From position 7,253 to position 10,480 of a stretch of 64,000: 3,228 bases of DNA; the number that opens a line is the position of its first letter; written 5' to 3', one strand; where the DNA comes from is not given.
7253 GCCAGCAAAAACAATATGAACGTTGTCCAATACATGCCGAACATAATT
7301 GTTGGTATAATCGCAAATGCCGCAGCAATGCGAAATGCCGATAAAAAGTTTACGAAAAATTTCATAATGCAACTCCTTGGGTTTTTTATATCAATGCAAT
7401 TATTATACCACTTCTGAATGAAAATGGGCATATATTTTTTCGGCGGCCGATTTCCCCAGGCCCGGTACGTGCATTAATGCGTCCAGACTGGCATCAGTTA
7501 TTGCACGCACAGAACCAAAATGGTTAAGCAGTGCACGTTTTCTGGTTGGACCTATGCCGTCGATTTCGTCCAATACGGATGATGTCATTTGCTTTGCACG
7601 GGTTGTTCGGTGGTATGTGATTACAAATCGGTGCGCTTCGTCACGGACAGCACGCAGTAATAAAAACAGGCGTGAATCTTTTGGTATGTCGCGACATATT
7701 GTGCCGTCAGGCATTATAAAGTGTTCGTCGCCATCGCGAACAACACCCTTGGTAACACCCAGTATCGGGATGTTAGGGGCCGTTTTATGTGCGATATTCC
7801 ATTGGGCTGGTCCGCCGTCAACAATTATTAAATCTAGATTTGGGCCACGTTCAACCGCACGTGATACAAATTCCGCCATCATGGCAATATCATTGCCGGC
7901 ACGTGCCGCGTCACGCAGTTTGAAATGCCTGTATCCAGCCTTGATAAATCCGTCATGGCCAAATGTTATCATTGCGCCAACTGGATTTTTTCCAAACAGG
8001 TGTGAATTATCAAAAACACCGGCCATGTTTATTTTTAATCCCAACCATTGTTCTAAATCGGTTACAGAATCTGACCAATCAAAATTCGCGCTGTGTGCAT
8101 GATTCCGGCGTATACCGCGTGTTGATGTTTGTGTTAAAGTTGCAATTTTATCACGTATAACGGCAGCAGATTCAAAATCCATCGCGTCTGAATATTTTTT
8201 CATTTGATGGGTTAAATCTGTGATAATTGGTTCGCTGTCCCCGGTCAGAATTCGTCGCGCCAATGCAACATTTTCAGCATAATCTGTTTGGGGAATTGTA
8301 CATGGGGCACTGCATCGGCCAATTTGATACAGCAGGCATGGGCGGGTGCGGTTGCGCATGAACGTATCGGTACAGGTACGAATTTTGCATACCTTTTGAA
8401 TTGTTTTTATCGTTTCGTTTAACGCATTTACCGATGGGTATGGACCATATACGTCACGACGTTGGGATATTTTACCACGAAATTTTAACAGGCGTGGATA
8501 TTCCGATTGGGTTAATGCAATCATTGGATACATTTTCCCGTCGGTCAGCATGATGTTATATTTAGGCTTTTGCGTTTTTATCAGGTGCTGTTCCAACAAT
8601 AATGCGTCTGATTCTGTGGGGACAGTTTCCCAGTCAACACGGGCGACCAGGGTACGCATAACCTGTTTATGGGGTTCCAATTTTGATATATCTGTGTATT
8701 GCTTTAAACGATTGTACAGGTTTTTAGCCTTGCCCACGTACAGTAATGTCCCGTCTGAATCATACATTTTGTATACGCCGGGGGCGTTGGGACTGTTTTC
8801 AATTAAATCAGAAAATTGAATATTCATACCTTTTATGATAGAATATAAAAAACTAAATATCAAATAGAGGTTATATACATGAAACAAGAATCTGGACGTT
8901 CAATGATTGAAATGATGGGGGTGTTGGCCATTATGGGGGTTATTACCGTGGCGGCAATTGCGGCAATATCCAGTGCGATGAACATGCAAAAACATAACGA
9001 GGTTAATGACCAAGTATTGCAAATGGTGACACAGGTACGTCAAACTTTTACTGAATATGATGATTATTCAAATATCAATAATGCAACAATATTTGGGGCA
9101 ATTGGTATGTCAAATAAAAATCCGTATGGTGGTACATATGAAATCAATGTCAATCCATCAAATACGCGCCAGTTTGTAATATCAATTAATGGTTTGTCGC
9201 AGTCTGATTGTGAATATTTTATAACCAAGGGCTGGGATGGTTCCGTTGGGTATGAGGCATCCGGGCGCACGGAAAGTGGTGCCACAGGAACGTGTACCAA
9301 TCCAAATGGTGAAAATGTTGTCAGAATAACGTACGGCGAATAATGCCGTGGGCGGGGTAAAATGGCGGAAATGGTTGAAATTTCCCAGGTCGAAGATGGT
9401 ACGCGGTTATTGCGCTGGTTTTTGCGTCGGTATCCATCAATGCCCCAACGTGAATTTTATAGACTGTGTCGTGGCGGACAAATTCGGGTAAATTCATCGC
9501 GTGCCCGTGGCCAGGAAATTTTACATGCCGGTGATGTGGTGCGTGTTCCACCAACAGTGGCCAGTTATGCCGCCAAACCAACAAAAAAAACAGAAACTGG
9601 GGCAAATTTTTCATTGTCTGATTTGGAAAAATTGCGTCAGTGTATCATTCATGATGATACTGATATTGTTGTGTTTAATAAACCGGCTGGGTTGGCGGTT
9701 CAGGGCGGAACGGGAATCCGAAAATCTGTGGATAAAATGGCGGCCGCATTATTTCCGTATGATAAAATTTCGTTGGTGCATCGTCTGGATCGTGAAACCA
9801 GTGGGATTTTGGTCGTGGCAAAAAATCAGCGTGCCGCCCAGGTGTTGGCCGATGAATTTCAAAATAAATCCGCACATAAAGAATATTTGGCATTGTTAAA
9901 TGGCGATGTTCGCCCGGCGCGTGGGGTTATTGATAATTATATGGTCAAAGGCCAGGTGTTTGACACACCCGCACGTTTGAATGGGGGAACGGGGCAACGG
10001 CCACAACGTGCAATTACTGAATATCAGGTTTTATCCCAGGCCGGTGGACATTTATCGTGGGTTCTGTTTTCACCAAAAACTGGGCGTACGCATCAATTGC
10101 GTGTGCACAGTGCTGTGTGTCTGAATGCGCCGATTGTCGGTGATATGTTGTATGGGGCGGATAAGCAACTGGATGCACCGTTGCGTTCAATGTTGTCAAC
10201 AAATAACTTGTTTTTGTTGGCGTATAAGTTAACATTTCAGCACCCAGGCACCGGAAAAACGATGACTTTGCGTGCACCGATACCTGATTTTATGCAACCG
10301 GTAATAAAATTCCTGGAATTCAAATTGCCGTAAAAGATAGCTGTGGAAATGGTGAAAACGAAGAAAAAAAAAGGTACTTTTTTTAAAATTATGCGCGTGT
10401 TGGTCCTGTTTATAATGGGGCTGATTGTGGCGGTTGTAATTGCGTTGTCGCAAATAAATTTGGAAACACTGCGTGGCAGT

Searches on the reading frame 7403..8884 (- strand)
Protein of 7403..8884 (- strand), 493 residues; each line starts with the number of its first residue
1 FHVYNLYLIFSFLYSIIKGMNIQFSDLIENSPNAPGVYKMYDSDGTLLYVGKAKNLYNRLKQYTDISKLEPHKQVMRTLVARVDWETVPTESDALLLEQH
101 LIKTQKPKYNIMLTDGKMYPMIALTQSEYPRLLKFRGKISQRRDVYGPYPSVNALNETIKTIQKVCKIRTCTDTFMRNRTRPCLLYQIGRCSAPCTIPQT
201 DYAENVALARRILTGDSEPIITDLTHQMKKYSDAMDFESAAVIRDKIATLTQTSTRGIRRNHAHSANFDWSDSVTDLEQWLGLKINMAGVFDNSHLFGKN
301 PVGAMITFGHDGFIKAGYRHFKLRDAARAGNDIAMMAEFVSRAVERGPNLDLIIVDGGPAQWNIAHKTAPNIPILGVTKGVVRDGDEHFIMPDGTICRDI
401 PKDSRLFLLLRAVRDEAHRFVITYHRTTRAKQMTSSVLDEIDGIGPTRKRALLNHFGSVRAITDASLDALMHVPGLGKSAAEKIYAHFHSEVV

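Call 55: search_protein_families(library=pfam, proteins=[window:7403-8884:-], max_evalue=0.001)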
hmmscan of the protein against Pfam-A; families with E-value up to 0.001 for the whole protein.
window:7403-8884:- (493 aa): 7 families
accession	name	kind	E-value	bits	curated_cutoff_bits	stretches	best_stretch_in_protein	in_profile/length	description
PF08459.17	UvrC_RNaseH_dom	-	2.7e-28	99.3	22.3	1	285-422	10-159/159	UvrC RNAse H endonuclease domain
PF01541.30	GIY-YIG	-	4.1e-12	46.6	22.6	1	35-110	2-78/78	GIY-YIG catalytic domain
PF14520.12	HHH_5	-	5.5e-12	46.4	27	1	437-487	3-54/57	Helix-hairpin-helix domain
PF12826.13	HHH_2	-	7.8e-08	32.8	27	1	443-491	10-58/64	Helix-hairpin-helix motif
PF02151.25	UVR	-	4e-07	30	21.5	1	221-250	4-33/36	UvrB/uvrC motif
PF00633.29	HHH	-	0.00019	21.6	24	0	460-486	3-29/30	Helix-hairpin-helix motif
PF12836.13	HHH_3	-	0.00049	20.6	27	0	465-487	11-33/65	Helix-hairpin-helix motif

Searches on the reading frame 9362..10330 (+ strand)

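Call 55: search_protein_families(library=pfam, proteins=[window:9362-10330:+], max_evalue=0.001)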
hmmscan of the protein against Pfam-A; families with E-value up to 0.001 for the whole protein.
window:9362-10330:+ (323 aa): 1 family
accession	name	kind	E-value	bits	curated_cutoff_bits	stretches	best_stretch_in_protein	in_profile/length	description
PF00849.27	PseudoU_synth_2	-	3.3e-30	105.8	26.8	1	101-251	1-151/152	RNA pseudouridylate synthase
